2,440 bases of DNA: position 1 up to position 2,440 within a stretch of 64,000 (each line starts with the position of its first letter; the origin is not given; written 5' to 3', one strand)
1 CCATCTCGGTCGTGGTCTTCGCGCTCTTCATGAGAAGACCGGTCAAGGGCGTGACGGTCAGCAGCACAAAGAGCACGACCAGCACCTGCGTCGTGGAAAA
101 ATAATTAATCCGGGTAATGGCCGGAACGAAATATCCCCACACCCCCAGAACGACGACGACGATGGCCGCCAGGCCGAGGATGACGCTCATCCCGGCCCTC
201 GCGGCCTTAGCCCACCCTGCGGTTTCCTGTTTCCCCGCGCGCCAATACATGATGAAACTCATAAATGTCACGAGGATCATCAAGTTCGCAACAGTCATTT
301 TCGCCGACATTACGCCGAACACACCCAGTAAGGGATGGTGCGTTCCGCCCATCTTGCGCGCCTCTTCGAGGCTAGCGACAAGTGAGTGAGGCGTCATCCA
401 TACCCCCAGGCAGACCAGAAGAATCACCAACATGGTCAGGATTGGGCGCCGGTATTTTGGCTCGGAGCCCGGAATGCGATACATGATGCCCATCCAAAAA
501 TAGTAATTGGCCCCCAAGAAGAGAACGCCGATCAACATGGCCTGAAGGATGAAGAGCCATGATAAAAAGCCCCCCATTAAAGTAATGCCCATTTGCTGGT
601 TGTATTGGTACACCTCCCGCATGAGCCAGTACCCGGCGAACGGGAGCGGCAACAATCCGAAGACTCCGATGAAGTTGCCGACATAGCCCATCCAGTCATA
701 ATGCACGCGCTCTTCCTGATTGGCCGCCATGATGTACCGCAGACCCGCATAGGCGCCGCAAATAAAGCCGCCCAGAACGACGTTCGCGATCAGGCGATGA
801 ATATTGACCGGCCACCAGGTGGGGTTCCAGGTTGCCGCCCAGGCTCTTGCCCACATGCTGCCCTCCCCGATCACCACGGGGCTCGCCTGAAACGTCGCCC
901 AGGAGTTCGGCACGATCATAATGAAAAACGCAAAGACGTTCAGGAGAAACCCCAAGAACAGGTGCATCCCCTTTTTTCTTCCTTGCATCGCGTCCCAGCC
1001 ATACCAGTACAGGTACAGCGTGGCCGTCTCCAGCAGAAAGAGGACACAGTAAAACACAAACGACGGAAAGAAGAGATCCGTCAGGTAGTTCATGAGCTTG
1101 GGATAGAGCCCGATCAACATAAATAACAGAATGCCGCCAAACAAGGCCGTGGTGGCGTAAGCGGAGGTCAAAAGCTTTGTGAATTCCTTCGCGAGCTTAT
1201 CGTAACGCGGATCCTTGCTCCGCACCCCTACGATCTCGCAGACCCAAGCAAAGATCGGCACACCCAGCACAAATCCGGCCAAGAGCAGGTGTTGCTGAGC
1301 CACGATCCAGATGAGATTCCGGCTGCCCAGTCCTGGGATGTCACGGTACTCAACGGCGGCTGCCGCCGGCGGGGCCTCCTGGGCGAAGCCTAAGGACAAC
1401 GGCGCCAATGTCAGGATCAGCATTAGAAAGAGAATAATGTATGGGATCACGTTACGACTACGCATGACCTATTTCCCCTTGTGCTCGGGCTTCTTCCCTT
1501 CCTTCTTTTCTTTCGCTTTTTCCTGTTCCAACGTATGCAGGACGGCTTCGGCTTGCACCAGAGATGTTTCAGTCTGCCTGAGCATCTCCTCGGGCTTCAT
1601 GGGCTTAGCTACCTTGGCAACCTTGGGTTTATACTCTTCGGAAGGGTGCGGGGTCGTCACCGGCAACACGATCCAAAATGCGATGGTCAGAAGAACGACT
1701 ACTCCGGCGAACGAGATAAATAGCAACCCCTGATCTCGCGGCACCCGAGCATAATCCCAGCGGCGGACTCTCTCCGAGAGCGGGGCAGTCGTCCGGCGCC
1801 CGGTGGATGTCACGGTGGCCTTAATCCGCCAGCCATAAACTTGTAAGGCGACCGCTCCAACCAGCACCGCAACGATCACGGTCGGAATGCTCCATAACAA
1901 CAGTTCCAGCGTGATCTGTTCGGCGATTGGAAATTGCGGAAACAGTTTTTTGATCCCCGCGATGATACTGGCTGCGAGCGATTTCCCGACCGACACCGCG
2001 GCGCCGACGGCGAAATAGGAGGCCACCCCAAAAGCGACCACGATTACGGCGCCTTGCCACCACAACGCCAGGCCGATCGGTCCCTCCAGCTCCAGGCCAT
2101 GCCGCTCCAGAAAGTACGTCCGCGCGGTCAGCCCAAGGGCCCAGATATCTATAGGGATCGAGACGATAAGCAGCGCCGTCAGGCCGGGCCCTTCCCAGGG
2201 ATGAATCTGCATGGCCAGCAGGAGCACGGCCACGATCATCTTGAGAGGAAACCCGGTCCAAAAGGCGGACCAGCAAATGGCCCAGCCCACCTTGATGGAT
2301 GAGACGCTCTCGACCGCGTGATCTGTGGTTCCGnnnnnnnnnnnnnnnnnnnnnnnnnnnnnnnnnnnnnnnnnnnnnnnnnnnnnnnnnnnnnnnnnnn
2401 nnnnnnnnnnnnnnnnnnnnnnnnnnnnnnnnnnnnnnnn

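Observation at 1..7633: Seven-gene respiratory operon: Rieske/cyt b core flanked by two bd-like oxidase paralogs and two c cytochromes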

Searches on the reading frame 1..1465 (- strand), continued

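Call 64: search_protein_families(library=pfam, proteins=[L059:3263-4612:+, L059:4922-6019:+, L059:5688-7220:+, L059:7482-8066:+, L059:8359-9228:+, L059:14090-14599:+, L059:14647-15405:-, L059:15790-17070:+], max_evalue=0.001)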
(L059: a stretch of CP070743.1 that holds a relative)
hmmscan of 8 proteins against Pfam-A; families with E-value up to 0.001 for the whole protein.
L059:3263-4612:+ (449 aa): 2 families
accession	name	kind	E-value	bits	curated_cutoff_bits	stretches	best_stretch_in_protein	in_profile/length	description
PF07228.17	SpoIIE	-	3.6e-43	148.2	25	1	244-448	2-191/192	Stage II sporulation protein E (SpoIIE)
PF00072.30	Response_reg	-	1.8e-27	96.1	30.2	1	36-147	1-110/111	Response regulator receiver domain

L059:4922-6019:+ (365 aa): 3 families
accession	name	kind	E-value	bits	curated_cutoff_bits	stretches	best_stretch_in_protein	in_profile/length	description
PF24684.1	Vgb_lyase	-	3.2e-40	138.2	50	1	64-307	45-282/290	Virginiamycin B lyase family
PF08450.18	SGL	-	4.3e-09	36.8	26.3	0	118-168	186-233/246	SMP-30/Gluconolactonase/LRE-like region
PF07494.17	Reg_prop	-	2.3e-05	24.5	20.4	0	120-134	9-23/24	Two component regulator propeller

L059:5688-7220:+ (510 aa): 0 families

L059:7482-8066:+ (194 aa): 0 families

L059:8359-9228:+ (289 aa): 1 family
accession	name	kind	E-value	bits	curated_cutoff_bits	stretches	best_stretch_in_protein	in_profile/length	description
PF04116.19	FA_hydroxylase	-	7.1e-26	91.6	31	1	106-240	2-132/132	Fatty acid hydroxylase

L059:14090-14599:+ (169 aa): 1 family
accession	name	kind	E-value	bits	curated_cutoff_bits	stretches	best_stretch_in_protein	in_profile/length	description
PF13442.11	Cytochrome_CBB3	-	3.2e-05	24.6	27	1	35-80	2-35/68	Cytochrome C oxidase, cbb3-type, subunit III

L059:14647-15405:- (252 aa): 2 families
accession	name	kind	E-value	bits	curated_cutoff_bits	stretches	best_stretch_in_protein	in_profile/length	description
PF01138.27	RNase_PH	-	3e-28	99.2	25.5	1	22-152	1-127/130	3' exoribonuclease family, domain 1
PF03725.20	RNase_PH_C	-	5.1e-13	49.2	20.8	1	169-231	1-62/67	3' exoribonuclease family, domain 2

L059:15790-17070:+ (426 aa): 3 families
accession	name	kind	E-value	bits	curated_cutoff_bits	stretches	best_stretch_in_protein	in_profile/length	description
PF00587.30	tRNA-synt_2b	-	1.4e-45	156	29.3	1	222-398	8-179/179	tRNA synthetase class II core domain (G, H, P, S and T)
PF02403.27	Seryl_tRNA_N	-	2.4e-18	66.8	28.2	1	1-107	1-108/108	Seryl-tRNA synthetase N-terminal domain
PF18595.6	Nuf2_DHR10-like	-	0.00042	20.8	28.4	1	25-98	23-96/117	Nuf2, DHR10-like domain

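Call 71: list_cluster_members(proteins=[L078:9872-11773:+, L078:9896-11773:+, L078:9899-11773:+, L078:4217-5917:+])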
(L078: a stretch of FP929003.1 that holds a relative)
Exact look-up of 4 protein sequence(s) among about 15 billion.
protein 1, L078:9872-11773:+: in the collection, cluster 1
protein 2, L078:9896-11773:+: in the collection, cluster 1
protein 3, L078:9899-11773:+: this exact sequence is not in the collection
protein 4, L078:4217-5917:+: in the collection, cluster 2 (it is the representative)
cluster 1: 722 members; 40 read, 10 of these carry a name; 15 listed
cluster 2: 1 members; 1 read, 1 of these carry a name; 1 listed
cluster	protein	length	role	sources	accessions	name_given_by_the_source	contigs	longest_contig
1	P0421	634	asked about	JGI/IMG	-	cytochrome d ubiquinol oxidase subunit I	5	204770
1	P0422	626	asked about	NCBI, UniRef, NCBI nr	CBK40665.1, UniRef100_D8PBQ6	membrane protein of unknown function, putative Cytochrome bd-type quinol oxidase subunit ... | Uncharacterized protein n=1 Tax=Nitrospira defluvii TaxID=330214 RepID=D8PBQ6_9BACT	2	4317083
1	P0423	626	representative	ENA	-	-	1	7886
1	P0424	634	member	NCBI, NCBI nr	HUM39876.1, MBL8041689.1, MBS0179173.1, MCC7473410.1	MAG TPA: cytochrome ubiquinol oxidase subunit I [Nitrospira sp.] | cytochrome ubiquinol oxidase subunit I [Nitrospira sp.]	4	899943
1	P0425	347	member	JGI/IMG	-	hypothetical protein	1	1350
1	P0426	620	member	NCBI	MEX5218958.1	MAG: cytochrome ubiquinol oxidase subunit I [Nitrospira sp.]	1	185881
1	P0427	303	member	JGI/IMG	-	hypothetical protein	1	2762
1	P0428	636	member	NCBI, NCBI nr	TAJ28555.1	MAG: hypothetical protein EPO64_04585 [Nitrospirae bacterium] | MAG: hypothetical protein EPO64_04585 [Nitrospirota bacterium]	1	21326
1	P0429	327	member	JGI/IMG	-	hypothetical protein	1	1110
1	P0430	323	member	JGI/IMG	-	hypothetical protein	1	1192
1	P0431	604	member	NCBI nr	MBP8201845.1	cytochrome ubiquinol oxidase subunit I [Nitrospira sp.]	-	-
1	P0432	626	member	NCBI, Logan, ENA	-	-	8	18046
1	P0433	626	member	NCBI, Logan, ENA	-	-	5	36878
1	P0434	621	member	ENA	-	-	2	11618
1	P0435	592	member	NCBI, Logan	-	-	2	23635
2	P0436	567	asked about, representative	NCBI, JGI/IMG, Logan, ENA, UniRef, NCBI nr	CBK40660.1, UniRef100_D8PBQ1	conserved membrane protein of unknown function, putative Cytochrome bd-type quinol ... | cytochrome d ubiquinol oxidase subunit I | Cytochrome bd oxidase, subunit I n=1 Tax=Nitrospira defluvii TaxID=330214 ...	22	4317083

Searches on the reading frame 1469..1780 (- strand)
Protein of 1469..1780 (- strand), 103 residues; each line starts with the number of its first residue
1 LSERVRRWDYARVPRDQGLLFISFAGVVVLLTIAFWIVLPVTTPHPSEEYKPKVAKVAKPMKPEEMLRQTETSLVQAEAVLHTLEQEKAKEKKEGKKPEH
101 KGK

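Call 65: search_protein_families(library=pfam, proteins=[window:1469-1780:-], max_evalue=10)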
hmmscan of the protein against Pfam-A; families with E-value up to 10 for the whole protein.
window:1469-1780:- (103 aa): 2 families
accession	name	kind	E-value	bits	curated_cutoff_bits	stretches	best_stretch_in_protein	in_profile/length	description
PF02487.23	CLN3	-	0.19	11.2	31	1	17-91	146-217/395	CLN3 protein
PF04612.17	T2SSM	-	0.35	11.5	27.8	1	3-39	2-36/160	Type II secretion system (T2SS), protein M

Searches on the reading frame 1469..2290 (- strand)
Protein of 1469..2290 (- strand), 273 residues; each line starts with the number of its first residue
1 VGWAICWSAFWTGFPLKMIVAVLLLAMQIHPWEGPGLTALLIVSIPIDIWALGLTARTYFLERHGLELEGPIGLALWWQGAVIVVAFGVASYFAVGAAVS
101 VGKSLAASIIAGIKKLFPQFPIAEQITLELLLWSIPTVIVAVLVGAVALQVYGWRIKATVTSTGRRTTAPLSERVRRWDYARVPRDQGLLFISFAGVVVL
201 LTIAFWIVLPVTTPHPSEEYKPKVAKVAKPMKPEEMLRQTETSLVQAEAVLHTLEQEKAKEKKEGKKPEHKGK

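Call 6: search_protein_families(library=pfam, proteins=[window:1469-2290:-], max_evalue=0.01)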
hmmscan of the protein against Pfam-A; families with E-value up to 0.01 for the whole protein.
window:1469-2290:- (273 aa): 0 families

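Call 7: search_protein_families(library=ncbifam, proteins=[window:1469-2290:-], max_evalue=0.01)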
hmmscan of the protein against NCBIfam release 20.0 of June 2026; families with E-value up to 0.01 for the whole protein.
window:1469-2290:- (273 aa): 0 families

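Call 41: find_homologous_proteins(query=window:1469-2290:-, max_evalue=0.001)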
Query window:1469-2290:- (273 aa): 305 proteins with E <= 0.001 among 8000 candidates; the best 120 are listed.
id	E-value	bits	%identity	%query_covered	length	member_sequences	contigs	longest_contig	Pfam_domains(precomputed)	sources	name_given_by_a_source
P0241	1.2e-159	548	100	94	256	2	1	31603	-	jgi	jgi:hypothetical protein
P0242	4.7e-151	520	85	100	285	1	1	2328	-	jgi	jgi:hypothetical protein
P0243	6.9e-151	519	88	100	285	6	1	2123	-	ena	-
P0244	5.9e-142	490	82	100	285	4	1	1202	-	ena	-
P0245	1.3e-135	469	75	100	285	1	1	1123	-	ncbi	-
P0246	1.2e-133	463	76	100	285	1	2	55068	-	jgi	jgi:hypothetical protein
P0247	5.5e-133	460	75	100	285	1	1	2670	-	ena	-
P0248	1.9e-132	459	75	100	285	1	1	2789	-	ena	-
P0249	2.7e-132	458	69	100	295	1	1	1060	-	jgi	jgi:hypothetical protein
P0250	4.1e-131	454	74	100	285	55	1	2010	-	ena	-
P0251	3.0e-130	451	74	93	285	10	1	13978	-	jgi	jgi:hypothetical protein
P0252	5.3e-129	447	73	100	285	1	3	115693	-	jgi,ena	-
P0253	1.0e-128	446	70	93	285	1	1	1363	-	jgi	jgi:hypothetical protein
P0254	1.3e-128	446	66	100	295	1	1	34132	-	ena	-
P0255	1.0e-127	443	67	100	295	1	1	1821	-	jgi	jgi:hypothetical protein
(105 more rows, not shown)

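Call 62: search_protein_representatives(protein=window:1469-2290:-)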
Query: 273 residues. Proteins with E-value up to 0.001 (for the whole library): 62; up to 1e-10: 26; up to 1e-30: 10. The best 62 are listed.
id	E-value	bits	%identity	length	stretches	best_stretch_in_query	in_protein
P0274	4.7e-108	377.0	62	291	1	1-271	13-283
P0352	1.1e-63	231.4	52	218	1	54-273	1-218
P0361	4.0e-55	203.4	39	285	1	1-268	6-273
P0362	6.4e-54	199.5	43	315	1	2-268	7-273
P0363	1.8e-51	191.5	40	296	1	2-271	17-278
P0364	1.2e-47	178.9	44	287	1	28-260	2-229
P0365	7.2e-42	160.0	37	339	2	26-267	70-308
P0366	4.1e-39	150.9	38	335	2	25-271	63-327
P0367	1.4e-36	142.6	54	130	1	91-217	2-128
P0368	2.5e-34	135.2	71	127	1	2-81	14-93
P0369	1.9e-26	109.4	44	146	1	1-134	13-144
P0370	2.5e-25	105.7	37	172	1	120-272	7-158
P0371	2.6e-24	102.4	50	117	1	1-110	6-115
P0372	4.7e-23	98.2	64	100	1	2-78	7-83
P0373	1.6e-21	93.2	34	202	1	40-227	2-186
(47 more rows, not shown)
